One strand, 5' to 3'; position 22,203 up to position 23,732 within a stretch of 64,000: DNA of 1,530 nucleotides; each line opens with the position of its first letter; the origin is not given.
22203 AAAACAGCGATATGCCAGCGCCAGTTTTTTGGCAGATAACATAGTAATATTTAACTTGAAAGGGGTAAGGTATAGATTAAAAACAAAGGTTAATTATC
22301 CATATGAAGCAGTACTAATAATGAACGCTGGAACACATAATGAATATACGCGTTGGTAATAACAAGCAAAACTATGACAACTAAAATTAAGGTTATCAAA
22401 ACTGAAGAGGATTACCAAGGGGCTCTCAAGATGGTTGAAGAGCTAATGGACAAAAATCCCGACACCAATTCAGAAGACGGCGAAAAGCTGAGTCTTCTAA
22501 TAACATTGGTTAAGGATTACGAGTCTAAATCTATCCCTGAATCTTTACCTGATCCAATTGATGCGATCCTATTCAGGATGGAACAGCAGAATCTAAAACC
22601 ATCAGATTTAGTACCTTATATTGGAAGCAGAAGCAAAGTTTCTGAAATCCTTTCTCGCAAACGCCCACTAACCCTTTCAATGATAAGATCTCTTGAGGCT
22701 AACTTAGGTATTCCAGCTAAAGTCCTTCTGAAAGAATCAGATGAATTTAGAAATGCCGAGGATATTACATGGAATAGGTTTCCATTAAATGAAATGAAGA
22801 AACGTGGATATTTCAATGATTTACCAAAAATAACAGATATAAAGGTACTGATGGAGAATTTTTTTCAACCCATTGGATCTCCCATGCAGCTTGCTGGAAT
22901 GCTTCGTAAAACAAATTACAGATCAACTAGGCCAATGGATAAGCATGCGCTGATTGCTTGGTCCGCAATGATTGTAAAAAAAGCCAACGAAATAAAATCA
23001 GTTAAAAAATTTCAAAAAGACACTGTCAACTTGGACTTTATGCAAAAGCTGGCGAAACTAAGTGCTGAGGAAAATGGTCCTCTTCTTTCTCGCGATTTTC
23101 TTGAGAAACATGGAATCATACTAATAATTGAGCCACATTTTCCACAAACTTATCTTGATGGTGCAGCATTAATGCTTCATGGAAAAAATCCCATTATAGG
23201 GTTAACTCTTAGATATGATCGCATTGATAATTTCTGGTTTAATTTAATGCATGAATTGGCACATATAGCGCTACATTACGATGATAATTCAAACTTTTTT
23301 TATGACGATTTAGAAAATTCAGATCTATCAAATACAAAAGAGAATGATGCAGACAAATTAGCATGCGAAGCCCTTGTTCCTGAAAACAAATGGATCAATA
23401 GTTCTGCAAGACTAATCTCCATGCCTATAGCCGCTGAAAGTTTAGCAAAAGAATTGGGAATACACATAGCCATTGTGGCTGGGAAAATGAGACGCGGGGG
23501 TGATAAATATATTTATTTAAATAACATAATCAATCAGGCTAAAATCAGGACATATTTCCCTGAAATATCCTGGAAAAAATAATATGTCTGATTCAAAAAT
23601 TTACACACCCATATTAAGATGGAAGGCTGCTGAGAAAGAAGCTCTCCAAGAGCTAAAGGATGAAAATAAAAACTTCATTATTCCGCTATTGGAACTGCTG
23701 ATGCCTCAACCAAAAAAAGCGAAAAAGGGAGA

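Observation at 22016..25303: Candidate multi-gene defence module: HigB toxin, HTH-ImmA/IrrE peptidase fusion and large unknown protein, facing a PD-(D/E)xK nuclease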

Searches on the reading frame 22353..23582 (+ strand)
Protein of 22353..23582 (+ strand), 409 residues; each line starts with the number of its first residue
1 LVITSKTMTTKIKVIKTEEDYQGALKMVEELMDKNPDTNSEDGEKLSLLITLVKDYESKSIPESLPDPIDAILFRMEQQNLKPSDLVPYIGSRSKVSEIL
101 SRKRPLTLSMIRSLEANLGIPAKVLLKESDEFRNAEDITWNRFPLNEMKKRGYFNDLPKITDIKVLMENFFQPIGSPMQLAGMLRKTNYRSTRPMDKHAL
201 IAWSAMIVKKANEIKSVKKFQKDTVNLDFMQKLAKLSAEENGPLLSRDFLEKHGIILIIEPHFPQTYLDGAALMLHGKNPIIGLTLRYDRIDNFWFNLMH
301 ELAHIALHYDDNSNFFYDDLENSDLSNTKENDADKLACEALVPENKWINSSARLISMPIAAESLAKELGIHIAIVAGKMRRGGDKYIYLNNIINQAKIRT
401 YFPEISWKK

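Call 3: search_protein_families(library=pfam, proteins=[window:22353-23582:+], max_evalue=0.01)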
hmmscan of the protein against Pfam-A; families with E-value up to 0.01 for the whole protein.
window:22353-23582:+ (409 aa): 1 family
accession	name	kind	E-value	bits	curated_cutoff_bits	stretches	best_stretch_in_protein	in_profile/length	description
PF06114.19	Peptidase_M78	-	6e-06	26.5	22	1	256-351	6-96/123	IrrE N-terminal-like domain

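Call 4: search_protein_families(library=ncbifam, proteins=[window:22353-23582:+], max_evalue=0.01)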
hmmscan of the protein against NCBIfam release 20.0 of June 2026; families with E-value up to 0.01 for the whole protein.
window:22353-23582:+ (409 aa): 1 family
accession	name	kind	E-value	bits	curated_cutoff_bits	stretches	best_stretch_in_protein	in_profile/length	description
NF052239.1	antitox_spr1629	equivalog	8e-07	28.5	335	1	228-354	147-263/377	spr1629 family repressor/antitoxin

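Call 5: search_protein_families(library=padloc, proteins=[window:22353-23582:+], max_evalue=0.01)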
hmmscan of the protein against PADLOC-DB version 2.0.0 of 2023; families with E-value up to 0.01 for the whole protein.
window:22353-23582:+ (409 aa): 11 families
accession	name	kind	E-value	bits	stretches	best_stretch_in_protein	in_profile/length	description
PDLC03982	PD-Lambda-2_B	-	5.8e-149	494.7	1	9-404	2-398/402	-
PDLC03945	RmrA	-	1.7e-07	28.8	1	228-352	143-261/394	-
PDLC03947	RmrA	-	2.4e-06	24.7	1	240-348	155-258/383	-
PDLC03954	RmrA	-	3.1e-06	24.4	1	249-346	165-256/380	-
PDLC03950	RmrA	-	7.4e-06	23.2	1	250-352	155-249/369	-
PDLC03944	RmrA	-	1.4e-05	22.3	1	295-350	200-251/384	-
PDLC03952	RmrA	-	9.6e-05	19.4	1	280-349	206-271/395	-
PDLC04141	capP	-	0.00011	19.9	1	295-351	68-122/242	capP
PDLC03948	RmrA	-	0.00044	17.2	1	250-348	164-257/397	-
PDLC04776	PDC-M69B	-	0.003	15.3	1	296-345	83-132/272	-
PDLC03946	RmrA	-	0.0055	13.5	1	295-357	191-243/357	-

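Call 19: find_homologous_proteins(query=window:22374-23582:+, max_evalue=0.00001)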
Query window:22374-23582:+ (402 aa): 7877 proteins with E <= 0.00001 among 8000 candidates; the best 120 are listed.
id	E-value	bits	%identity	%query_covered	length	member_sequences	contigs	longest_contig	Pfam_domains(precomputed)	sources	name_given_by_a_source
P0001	3.6e-265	897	100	100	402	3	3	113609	PF06114.20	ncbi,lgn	ncbi:MAG: ImmA/IrrE family metallo-endopeptidase [Candidatus Moraniibacteriota bacterium]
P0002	2.5e-199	680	75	100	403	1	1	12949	PF06114.20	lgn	-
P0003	1.9e-198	677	74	100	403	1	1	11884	PF06114.20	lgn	-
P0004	1.9e-194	664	73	100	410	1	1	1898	PF06114.20,PF10463.16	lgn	-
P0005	4.0e-194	663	73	100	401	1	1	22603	PF06114.20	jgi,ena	jgi:HTH-type transcriptional regulator/antitoxin HigA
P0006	1.0e-193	662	74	100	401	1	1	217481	PF06114.20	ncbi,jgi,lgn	ncbi:MAG: ImmA/IrrE family metallo-endopeptidase [Parcubacteria group bacterium]|jgi:HTH-type transc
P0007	1.6e-193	661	73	100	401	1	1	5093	PF06114.20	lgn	-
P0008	3.6e-188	643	70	100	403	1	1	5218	PF06114.20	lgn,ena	-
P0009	8.1e-188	642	70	100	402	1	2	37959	PF06114.20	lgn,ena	-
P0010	9.5e-188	642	71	100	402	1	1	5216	PF06114.20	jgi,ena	-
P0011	7.5e-187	639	71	99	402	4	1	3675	PF06114.20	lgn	-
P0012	4.5e-185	633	70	100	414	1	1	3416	PF06114.20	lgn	-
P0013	8.7e-185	632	70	99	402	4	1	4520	PF06114.20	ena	-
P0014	1.0e-184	632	69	100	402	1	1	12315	PF06114.20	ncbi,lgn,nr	ncbi:MAG: ImmA/IrrE family metallo-endopeptidase [Thermodesulfovibrionales bacterium]|nr:ImmA/IrrE f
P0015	3.6e-184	630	71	100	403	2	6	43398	PF06114.20,PF10463.16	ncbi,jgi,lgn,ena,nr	ncbi:MAG: plasmid stabilization protein [Deltaproteobacteria bacterium CG11_big_fil_rev_8_21_14_0_20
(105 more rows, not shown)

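Call 21: find_related_loci(query=A1, collection=genome_contigs, flank=7000)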
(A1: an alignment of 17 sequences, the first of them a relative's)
Query A1 (402 aa) in genome_contigs; peptide patterns used: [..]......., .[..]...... (x = any residue, [..] = any of these).
599 stretches matched a pattern (row limit reached: there are more); 575 encode a relative of the query (tblastn E <= 1e-3); the best 80 are kept; 80 distinct loci.
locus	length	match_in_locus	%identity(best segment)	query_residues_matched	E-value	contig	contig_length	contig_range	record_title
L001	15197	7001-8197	74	1-400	0e+0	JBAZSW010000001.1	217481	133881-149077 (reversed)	MAG: Parcubacteria group bacterium isolate SO_2017_GW1_184 NODE_460_length_217481_cov_5.970757_OW334_2017, whole genome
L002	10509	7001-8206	69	1-402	0e+0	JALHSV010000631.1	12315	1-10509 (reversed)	MAG: Thermodesulfovibrionales bacterium isolate PFL7 seq_4525668, whole genome shotgun sequence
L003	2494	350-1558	69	1-402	0e+0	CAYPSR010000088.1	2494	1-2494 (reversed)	MAG TPA_asm: uncultured Candidatus Saccharibacteria bacterium isolate SRP178699_co1_179 genome assembly, contig: NODE_71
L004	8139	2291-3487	67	1-402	0e+0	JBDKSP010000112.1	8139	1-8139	MAG: Armatimonadota bacterium isolate 6_bin.213 c_000001835791, whole genome shotgun sequence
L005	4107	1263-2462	69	4-402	0e+0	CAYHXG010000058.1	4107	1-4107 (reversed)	MAG TPA_asm: uncultured Candidatus Saccharibacteria bacterium isolate ERP119705_co17_271 genome assembly, contig: NODE_4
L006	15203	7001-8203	66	1-400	0e+0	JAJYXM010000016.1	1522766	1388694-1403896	MAG: bacterium isolate FK3.bin42 NODE_1_length_1522766_cov_4.043218, whole genome shotgun sequence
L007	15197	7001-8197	68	4-402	3e-180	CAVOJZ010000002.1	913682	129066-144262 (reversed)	MAG: uncultured bacterium isolate MFD00082.bin.1.43 genome assembly, contig: contig_7304, whole genome shotgun sequence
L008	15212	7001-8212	63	1-402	1e-172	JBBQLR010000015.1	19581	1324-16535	MAG: Patescibacteria group bacterium isolate Co_metawrap_483 Cmw_483_k141_4354224_length_19581_cov_9.0000, whole genome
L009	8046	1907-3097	63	4-400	2e-167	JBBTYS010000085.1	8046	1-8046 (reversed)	MAG: Patescibacteria group bacterium isolate H41-bin028_1 H41_bin028_1_000000000085, whole genome shotgun sequence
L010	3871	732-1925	62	1-402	2e-169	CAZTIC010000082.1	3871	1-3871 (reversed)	MAG TPA_asm: uncultured Gammaproteobacteria bacterium isolate SRP191223_co1_14 genome assembly, contig: NODE_36535_lengt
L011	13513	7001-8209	58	3-402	1e-159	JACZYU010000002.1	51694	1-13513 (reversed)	MAG: Planctomycetota bacterium isolate B27T3L11 B27T3L11_NODE368, whole genome shotgun sequence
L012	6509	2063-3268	57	4-402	3e-157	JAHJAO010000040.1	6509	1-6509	MAG: Candidatus Omnitrophota bacterium isolate Modern_marine.mb.214 Modern_marine.mb.214_k141_613259, whole genome shotg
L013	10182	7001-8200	59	1-401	8e-157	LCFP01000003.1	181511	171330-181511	MAG: Candidatus Gottesmanbacteria bacterium GW2011_GWA2_43_14 UV73_C0003, whole genome shotgun sequence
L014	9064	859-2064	58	3-402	3e-155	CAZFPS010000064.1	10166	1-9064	MAG TPA_asm: uncultured Planctomycetia bacterium isolate SRP256446_co1_195 genome assembly, contig: NODE_3525_length_101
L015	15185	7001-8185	57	1-402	7e-151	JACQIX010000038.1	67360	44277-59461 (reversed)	MAG: Candidatus Daviesbacteria bacterium isolate NC_groundwater_1136_Ag_S-0.1um_38_183 S_p1_S3_coassembly_k141_1870746,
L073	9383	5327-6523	46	6-401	2e-116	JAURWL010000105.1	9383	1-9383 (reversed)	MAG: Dehalococcoidales bacterium isolate E10_concoct.bin.145 E10_k141_266644, whole genome shotgun sequence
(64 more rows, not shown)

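Call 27: search_dna_similar(query=window:22374-23582:+, collection=plasmids, mode=protein, max_rows=25)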
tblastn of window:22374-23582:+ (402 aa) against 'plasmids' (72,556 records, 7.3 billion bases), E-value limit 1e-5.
Records with a match: 500; places in all: 510; records where one place covers at least 80% of the query: 22.
Best place of each record, by identity: <60% 500.
By first word of the organism name: Piscirickettsia 78; Sinorhizobium 58; Escherichia 48; Vibrio 27; Enterobacter 25; Salmonella 20; Serratia 20; Agrobacterium 19; Pantoea 18; Klebsiella 14; and 88 more.
By predicted mobility (MOB-suite, as given by PLSDB): non-mobilizable 225; conjugative 192; mobilizable 83.
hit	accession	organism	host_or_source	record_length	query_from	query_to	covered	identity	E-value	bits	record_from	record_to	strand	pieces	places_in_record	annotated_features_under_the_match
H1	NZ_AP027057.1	Limnohabitans sp. TEGF004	water,lake surface water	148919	1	402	100%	41.2%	1e-87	297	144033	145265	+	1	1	transcriptional regulator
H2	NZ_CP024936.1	Paraburkholderia graminis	soil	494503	1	397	99%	39.4%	8e-84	286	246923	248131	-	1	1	ImmA/IrrE family metallo-endopeptidase | type II toxin-antitoxin system HigB family toxin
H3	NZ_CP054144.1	Deefgea piscis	Odontobutis platycephala,Mono-bacterial ...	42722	5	395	97%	39.5%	4e-80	275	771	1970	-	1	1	ImmA/IrrE family metallo-endopeptidase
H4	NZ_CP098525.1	Pseudoalteromonas sp. KG3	whole organism,Cheese rind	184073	5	374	92%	41.7%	5e-82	281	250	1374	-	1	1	ImmA/IrrE family metallo-endopeptidase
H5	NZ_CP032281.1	Acinetobacter sp. WCHA55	Culture,Sewage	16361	1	379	94%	40.3%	2e-79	273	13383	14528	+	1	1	ImmA/IrrE family metallo-endopeptidase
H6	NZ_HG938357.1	Neorhizobium galegae bv. officinalis bv. officinalis str. ...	Galega officinalis root nodule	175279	5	395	97%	35.4%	1e-55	204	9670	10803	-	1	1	ImmA/IrrE family metallo-endopeptidase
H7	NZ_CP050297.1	Mesorhizobium huakuii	Oxytropis kamtschatica,cell ...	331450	5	392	90%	35.6%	8e-46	209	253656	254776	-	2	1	helix-turn-helix domain-containing protein | ImmA/IrrE family metallo-endopeptidase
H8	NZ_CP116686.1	Agrobacterium fabrum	cell culture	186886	72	395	81%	31.4%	5e-49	185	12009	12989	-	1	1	XRE family transcriptional regulator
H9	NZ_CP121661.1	Sinorhizobium terangae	Desmanthus virgatus,cell culture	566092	127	397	67%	36.7%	1e-51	192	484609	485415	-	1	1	XRE family transcriptional regulator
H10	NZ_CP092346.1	Rhizobium gallicum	Phaseolus vulgaris,Cell culture,nodule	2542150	95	392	74%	33.3%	3e-39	156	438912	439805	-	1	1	none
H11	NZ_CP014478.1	Acinetobacter pittii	Homo sapiens,Wound swab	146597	131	395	66%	37.2%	2e-44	172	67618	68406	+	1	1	ImmA/IrrE family metallo-endopeptidase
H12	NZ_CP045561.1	Acinetobacter nosocomialis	Homo sapiens,blood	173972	131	395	66%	37.2%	2e-44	172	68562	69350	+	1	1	ImmA/IrrE family metallo-endopeptidase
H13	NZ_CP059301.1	Acinetobacter baumannii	Homo sapiens,blood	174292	131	395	66%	37.2%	2e-44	172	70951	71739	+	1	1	ImmA/IrrE family metallo-endopeptidase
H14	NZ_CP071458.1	Rhizobium lentis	lentil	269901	72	395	81%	30.2%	6e-49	185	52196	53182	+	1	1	XRE family transcriptional regulator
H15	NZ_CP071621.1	Rhizobium bangladeshense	lentil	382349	95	392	74%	32.7%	2e-38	154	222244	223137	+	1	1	XRE family transcriptional regulator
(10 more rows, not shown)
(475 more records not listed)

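Call 28: get_annotated_region(hit=H2, flank=4000)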
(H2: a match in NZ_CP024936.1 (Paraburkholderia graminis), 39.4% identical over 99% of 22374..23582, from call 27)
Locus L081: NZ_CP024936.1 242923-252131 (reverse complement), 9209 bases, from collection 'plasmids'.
description: Paraburkholderia graminis strain PHS1 plasmid pPHS1_P, complete sequence
organism: Paraburkholderia graminis (NCBI taxid 60548)
taxonomy: Bacteria; Pseudomonadota; Betaproteobacteria; Burkholderiales; Burkholderiaceae; Paraburkholderia; Paraburkholderia graminis
host: -; source: soil; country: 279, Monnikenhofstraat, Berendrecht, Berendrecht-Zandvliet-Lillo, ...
typing (MOB-suite, as given by PLSDB): conjugative; relaxase MOBP; mating-pair formation MPF_F
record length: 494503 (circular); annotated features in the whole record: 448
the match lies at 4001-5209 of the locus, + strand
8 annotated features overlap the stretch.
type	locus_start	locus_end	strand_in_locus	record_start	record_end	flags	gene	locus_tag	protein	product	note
CDS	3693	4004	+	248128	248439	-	-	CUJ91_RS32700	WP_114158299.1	type II toxin-antitoxin system HigB family toxin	GO:0090304 - nucleic acid metabolic process [Evidence IEA]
CDS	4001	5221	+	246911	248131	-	-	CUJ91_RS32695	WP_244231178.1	ImmA/IrrE family metallo-endopeptidase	-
CDS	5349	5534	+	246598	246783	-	-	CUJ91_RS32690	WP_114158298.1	hypothetical protein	-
CDS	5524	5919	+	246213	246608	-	-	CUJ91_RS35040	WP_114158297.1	DUF6527 family protein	-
CDS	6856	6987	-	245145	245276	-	-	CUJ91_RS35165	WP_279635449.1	hypothetical protein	-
CDS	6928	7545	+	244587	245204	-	-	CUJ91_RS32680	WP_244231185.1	hypothetical protein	-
CDS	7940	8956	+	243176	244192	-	-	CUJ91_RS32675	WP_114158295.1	type IV toxin-antitoxin system AbiEi family antitoxin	-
CDS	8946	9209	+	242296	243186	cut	-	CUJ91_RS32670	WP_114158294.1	nucleotidyl transferase AbiEii/AbiGii toxin family protein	-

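Call 29: get_annotated_region(hit=H5, flank=4000)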
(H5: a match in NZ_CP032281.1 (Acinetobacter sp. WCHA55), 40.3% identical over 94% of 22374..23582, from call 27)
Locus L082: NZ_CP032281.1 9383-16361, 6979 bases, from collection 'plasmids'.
description: Acinetobacter sp. WCHA55 plasmid p2_010055, complete sequence
organism: Acinetobacter sp. WCHA55 (NCBI taxid 2004646)
taxonomy: Bacteria; Pseudomonadota; Gammaproteobacteria; Moraxellales; Moraxellaceae; Acinetobacter; Acinetobacter sp. WCHA55
host: -; source: Culture,Sewage; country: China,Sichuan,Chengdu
typing (MOB-suite, as given by PLSDB): non-mobilizable; replicon rep_cluster_1233
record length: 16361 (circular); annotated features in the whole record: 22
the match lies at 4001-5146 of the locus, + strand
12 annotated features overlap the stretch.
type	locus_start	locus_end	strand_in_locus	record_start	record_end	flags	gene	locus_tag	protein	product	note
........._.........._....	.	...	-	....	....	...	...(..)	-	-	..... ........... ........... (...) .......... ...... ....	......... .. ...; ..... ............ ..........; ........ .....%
predicted_resistance_gene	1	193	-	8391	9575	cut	tet(39)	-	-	tetracycline efflux MFS transporter Tet(39)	predicted by amrfinderplus; class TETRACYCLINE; identity 99.49%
CDS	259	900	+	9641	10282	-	-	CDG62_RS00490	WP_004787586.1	TetR/AcrR family transcriptional regulator C-terminal domain-containing protein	GO:0045892 - negative regulation of DNA-templated transcription [Evidence IEA]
CDS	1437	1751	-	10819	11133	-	-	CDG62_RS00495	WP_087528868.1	hypothetical protein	-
CDS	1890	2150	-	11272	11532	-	-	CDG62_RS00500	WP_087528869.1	hypothetical protein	-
CDS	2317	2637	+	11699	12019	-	-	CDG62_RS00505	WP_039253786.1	type II toxin-antitoxin system RelE/ParE family toxin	-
CDS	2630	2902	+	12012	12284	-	nadS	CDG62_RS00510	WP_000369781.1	NadS family protein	-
CDS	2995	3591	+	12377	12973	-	-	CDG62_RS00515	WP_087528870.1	hypothetical protein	-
CDS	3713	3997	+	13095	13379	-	-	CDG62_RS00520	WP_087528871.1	type II toxin-antitoxin system HigB family toxin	-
CDS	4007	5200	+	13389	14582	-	-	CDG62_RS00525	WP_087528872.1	ImmA/IrrE family metallo-endopeptidase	-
CDS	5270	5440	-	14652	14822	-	-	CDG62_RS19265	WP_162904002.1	hypothetical protein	-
CDS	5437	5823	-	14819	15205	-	-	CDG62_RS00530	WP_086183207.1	hypothetical protein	-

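Call 30: get_annotated_region(hit=H12, flank=4000)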
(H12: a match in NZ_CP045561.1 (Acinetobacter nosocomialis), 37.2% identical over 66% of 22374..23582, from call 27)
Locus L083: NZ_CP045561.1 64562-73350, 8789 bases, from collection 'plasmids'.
description: Acinetobacter nosocomialis strain AC1530 plasmid pAC1530, complete sequence
organism: Acinetobacter nosocomialis (NCBI taxid 106654)
taxonomy: Bacteria; Pseudomonadota; Gammaproteobacteria; Moraxellales; Moraxellaceae; Acinetobacter; Acinetobacter nosocomialis
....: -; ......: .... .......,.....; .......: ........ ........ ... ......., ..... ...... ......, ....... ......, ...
typing (MOB-suite, as given by PLSDB): non-mobilizable
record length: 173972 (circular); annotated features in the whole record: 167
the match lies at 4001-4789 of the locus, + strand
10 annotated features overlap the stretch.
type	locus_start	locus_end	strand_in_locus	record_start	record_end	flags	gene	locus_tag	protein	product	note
CDS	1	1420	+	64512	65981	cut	-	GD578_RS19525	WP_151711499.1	TnsD family Tn7-like transposition protein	-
CDS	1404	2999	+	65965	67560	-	-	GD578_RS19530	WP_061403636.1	Tn7-like element transposition protein TnsE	-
CDS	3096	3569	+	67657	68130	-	-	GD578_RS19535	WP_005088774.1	hypothetical protein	-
CDS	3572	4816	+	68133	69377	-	-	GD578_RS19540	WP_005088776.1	ImmA/IrrE family metallo-endopeptidase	-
CDS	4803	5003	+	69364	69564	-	-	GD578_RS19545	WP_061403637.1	hypothetical protein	-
CDS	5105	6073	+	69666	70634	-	-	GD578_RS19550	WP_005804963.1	IS30 family transposase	-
CDS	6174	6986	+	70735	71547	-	-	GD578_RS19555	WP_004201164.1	subclass B1 metallo-beta-lactamase NDM-1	-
predicted_resistance_gene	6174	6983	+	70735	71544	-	blaNDM-1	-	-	subclass B1 metallo-beta-lactamase NDM-1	predicted by amrfinderplus; class BETA-LACTAM; identity 100.0%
predicted_resistance_gene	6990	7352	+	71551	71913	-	ble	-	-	bleomycin binding protein Ble-MBL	predicted by amrfinderplus; class BLEOMYCIN; identity 100.0%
CDS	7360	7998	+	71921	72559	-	-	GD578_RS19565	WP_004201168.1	phosphoribosylanthranilate isomerase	GO:0000162 - tryptophan biosynthetic process [Evidence IEA]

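Call 74: find_encoding_contigs(protein=P0001, flank=10000, max_places=3)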
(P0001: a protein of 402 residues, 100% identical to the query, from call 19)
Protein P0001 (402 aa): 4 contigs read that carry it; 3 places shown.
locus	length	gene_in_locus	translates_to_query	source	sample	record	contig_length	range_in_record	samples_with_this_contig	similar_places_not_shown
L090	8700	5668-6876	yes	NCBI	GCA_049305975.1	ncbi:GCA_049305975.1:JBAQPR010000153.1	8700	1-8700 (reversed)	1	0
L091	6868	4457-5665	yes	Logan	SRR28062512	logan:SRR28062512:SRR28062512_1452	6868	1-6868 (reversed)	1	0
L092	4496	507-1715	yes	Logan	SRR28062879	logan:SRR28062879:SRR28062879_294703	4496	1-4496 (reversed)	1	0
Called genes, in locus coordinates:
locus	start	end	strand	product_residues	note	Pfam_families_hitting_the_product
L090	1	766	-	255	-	PF05891:Methyltransf_PK (faint), PF13489:Methyltransf_23, PF08241:Methyltransf_11 (faint), PF08242:Methyltransf_12 (faint), PF13649:Methyltransf_25 (weak), PF13847:Methyltransf_31 (weak)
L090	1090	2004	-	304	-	PF03372:Exo_endo_phos (weak)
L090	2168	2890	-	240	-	-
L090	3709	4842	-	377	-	PF07690:MFS_1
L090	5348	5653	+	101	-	PF09907:HigB_toxin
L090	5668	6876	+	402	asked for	PF06114:Peptidase_M78 (weak)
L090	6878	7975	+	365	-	PF14350:Beta_protein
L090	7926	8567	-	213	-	PF26915:Phage_P4_cII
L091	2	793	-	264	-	?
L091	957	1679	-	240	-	-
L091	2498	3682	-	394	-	PF07690:MFS_1 (weak)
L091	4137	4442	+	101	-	PF09907:HigB_toxin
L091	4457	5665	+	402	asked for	PF06114:Peptidase_M78 (weak)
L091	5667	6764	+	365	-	PF14350:Beta_protein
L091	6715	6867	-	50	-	?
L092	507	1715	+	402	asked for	PF06114:Peptidase_M78 (weak)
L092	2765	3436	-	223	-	PF26915:Phage_P4_cII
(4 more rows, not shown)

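Call 79: get_annotated_region(hit=H1, flank=3500)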
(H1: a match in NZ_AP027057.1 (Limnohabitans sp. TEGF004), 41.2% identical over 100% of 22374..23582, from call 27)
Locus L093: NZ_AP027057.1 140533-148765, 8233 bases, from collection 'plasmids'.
description: Limnohabitans sp. TEGF004 plasmid pTEGF4, complete sequence
organism: Limnohabitans sp. TEGF004 (NCBI taxid 2986281)
taxonomy: Bacteria; Pseudomonadota; Betaproteobacteria; Burkholderiales; Comamonadaceae; Limnohabitans; Limnohabitans sp. TEGF004
host: -; source: water,lake surface water; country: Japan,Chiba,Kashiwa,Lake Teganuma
typing (MOB-suite, as given by PLSDB): non-mobilizable
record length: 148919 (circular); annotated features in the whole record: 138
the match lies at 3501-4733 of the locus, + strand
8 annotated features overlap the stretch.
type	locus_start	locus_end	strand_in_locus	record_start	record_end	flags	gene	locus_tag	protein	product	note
CDS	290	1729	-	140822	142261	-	-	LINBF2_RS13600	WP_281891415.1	hypothetical protein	-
CDS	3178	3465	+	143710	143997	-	-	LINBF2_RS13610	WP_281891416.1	type II toxin-antitoxin system HigB family toxin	-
CDS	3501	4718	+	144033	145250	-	-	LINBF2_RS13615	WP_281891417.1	transcriptional regulator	-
CDS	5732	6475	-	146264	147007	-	-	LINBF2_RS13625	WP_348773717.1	IS3 family transposase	-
CDS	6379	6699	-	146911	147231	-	-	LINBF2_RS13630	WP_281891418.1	transposase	GO:0006313 - DNA transposition [Evidence IEA]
CDS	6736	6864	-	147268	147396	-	-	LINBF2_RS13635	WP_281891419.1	hypothetical protein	-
CDS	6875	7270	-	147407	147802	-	-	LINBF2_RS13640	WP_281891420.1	type II toxin-antitoxin system VapC family toxin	-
CDS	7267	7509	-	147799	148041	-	-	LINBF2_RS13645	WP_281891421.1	AbrB/MazE/SpoVT family DNA-binding domain-containing protein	-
